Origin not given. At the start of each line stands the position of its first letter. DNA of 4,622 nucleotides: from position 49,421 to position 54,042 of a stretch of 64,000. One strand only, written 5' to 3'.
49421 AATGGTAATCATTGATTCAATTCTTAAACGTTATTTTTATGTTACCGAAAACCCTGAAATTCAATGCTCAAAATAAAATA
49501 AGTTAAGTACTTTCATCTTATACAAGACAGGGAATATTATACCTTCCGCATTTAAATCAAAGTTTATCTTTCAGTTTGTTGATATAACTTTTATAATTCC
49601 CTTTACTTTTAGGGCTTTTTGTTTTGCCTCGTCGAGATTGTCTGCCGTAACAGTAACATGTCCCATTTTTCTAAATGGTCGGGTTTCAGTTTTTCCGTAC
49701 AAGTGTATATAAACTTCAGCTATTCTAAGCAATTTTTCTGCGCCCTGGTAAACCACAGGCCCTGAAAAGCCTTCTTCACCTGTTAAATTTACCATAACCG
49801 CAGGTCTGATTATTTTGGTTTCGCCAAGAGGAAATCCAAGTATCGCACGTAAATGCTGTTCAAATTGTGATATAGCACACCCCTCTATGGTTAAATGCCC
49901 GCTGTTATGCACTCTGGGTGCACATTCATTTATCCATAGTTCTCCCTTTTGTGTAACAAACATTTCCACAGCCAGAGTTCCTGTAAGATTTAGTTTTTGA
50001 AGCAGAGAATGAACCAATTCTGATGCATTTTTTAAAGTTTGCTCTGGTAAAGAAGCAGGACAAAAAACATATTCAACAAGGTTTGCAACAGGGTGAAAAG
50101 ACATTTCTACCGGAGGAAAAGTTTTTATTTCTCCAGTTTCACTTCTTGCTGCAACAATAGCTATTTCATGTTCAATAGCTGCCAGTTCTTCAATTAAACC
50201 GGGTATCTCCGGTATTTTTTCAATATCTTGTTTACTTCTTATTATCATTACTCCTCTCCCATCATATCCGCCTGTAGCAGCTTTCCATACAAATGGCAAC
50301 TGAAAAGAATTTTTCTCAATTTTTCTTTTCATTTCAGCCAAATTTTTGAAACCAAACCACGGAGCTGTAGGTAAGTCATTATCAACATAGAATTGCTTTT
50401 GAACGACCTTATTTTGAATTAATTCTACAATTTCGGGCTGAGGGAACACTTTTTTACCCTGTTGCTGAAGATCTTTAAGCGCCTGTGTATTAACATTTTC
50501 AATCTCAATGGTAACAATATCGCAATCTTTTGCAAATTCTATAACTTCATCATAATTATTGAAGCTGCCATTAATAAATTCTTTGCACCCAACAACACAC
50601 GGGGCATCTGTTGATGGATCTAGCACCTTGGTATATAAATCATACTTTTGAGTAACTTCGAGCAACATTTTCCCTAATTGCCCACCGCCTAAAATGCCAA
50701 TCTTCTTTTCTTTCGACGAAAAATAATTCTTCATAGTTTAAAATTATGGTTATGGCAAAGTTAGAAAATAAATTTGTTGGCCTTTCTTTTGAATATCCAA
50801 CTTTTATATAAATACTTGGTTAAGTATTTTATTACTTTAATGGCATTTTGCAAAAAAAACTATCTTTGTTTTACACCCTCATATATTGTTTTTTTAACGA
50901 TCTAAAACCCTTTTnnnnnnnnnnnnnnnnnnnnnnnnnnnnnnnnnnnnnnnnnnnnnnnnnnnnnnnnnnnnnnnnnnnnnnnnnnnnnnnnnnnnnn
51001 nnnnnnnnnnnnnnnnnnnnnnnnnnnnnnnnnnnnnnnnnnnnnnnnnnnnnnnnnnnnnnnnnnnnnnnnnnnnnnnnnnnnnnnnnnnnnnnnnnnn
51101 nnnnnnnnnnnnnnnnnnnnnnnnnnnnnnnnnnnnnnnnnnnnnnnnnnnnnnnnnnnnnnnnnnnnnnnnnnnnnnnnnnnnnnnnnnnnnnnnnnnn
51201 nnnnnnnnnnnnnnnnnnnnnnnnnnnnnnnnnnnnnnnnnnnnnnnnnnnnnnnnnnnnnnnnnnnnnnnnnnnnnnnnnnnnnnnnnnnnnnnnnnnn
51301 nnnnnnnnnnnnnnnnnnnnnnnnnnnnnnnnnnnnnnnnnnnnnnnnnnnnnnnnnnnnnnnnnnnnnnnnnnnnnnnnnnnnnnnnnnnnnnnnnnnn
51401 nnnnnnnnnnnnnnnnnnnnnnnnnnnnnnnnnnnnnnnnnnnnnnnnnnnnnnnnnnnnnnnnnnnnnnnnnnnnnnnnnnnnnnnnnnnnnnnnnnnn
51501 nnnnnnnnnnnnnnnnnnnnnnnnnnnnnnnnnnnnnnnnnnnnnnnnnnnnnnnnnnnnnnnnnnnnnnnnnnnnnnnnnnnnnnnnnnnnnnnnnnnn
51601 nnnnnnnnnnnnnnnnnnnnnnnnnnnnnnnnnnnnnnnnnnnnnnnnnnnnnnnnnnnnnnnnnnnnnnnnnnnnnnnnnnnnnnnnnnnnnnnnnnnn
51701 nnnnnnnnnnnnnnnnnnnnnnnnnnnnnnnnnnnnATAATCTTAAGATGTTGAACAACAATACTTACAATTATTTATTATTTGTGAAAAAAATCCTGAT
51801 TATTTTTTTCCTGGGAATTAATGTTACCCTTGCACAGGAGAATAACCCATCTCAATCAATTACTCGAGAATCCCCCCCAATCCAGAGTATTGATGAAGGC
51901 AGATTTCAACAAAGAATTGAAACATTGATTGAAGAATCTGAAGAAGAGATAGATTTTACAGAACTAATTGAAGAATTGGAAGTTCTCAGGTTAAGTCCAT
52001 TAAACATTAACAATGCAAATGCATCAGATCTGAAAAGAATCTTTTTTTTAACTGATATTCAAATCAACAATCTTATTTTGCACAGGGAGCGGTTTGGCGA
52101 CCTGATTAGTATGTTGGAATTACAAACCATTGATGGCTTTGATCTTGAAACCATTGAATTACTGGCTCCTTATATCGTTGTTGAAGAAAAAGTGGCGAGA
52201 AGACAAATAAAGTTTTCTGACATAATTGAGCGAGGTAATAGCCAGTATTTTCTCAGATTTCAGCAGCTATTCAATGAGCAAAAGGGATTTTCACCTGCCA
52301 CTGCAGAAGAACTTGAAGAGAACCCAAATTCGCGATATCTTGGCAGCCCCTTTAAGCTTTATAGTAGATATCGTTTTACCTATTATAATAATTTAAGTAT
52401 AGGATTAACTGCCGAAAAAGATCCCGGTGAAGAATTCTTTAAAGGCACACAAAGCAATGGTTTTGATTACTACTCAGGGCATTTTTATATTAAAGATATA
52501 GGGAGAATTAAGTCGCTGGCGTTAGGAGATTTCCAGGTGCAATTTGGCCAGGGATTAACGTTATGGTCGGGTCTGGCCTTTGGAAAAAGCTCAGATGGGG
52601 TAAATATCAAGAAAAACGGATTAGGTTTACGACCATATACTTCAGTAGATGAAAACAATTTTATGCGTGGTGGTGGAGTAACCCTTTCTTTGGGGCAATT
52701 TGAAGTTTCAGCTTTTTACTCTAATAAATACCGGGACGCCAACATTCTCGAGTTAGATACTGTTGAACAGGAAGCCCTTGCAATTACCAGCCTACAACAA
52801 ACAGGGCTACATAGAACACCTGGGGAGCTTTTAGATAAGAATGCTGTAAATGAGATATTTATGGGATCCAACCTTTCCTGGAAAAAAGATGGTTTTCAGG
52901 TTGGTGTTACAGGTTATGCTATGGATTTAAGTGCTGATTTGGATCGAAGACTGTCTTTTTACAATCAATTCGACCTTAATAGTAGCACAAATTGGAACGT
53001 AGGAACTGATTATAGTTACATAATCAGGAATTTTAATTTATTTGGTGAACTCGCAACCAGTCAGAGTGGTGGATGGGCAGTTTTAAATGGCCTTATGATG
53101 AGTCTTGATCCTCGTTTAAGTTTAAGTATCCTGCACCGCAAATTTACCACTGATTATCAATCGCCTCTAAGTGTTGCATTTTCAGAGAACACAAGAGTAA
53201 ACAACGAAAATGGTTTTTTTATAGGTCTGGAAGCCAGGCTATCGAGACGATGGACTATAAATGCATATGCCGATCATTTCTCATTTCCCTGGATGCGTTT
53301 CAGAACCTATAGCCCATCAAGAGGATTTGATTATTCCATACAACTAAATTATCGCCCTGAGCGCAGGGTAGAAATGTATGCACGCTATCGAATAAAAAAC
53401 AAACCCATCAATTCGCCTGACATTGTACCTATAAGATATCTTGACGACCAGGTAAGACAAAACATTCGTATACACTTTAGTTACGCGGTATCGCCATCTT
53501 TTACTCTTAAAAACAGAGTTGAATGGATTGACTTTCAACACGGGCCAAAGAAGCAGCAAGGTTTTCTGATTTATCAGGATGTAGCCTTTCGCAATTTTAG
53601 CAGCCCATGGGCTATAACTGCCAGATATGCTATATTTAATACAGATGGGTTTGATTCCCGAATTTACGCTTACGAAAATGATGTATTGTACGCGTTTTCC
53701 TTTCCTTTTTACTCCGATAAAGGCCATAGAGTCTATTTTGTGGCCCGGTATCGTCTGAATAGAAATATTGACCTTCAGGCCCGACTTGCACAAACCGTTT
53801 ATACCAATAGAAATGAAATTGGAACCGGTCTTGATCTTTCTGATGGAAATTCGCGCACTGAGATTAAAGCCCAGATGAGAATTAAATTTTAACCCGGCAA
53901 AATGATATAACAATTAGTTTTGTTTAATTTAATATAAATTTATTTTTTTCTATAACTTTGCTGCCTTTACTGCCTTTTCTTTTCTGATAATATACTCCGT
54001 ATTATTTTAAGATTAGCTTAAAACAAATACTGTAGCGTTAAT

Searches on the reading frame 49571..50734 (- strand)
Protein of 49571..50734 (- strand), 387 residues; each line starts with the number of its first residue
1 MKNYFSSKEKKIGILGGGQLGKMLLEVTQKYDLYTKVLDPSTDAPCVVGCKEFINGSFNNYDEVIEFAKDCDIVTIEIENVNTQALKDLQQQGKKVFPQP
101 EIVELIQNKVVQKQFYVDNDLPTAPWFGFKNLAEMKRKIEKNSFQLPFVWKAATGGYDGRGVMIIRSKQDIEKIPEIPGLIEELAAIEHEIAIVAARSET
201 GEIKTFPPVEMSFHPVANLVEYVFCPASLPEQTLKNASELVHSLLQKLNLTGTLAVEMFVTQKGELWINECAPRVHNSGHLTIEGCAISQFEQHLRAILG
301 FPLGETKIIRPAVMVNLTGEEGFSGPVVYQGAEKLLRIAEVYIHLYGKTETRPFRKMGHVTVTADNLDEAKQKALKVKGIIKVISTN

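Call 67: search_protein_families(library=pfam, proteins=[window:49571-50734:-], max_evalue=0.00001)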
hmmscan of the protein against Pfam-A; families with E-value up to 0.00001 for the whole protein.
window:49571-50734:- (387 aa): 4 families
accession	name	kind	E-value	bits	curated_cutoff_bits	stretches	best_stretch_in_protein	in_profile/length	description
PF02222.28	ATP-grasp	-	1.3e-43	149.1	27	1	115-291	2-179/179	ATP-grasp domain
PF22660.2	RS_preATP-grasp-like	-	1.4e-30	106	27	1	10-107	2-98/98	Ribonucleotide synthetase preATP-grasp domain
PF17769.7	PurK_C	-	1.7e-19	69.7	22.6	1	312-373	1-56/56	Phosphoribosylaminoimidazole carboxylase C-terminal domain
PF21244.3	PurT_C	-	1.2e-06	28.4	26.7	1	322-378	10-65/68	PurT, C-terminal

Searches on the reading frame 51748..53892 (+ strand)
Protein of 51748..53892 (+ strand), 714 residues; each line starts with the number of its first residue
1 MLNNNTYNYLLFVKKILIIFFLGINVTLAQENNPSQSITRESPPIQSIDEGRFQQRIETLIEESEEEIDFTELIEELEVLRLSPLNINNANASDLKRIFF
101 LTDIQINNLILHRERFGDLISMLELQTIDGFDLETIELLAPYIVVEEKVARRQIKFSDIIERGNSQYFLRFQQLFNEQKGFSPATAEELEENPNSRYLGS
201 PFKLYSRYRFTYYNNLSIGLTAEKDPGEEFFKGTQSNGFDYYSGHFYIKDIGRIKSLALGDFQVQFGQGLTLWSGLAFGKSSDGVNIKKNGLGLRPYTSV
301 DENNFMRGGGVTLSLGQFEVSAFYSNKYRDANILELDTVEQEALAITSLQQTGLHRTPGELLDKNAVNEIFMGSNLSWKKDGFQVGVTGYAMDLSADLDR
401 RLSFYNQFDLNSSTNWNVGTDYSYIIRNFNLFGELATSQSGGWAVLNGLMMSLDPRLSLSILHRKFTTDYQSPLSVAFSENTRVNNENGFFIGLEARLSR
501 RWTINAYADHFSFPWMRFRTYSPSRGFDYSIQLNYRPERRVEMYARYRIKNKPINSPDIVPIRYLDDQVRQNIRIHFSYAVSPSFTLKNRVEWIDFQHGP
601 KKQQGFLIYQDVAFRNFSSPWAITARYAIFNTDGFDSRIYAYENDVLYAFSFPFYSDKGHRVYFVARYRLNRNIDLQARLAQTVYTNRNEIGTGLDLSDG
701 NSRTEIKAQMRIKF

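Call 67: search_protein_families(library=pfam, proteins=[window:51748-53892:+], max_evalue=0.00001)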
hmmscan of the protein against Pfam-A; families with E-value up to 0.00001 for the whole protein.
window:51748-53892:+ (714 aa): 1 family
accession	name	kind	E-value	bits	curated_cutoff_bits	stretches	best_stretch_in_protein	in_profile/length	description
PF12836.13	HHH_3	-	1.1e-06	29.1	27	1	85-143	6-64/65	Helix-hairpin-helix motif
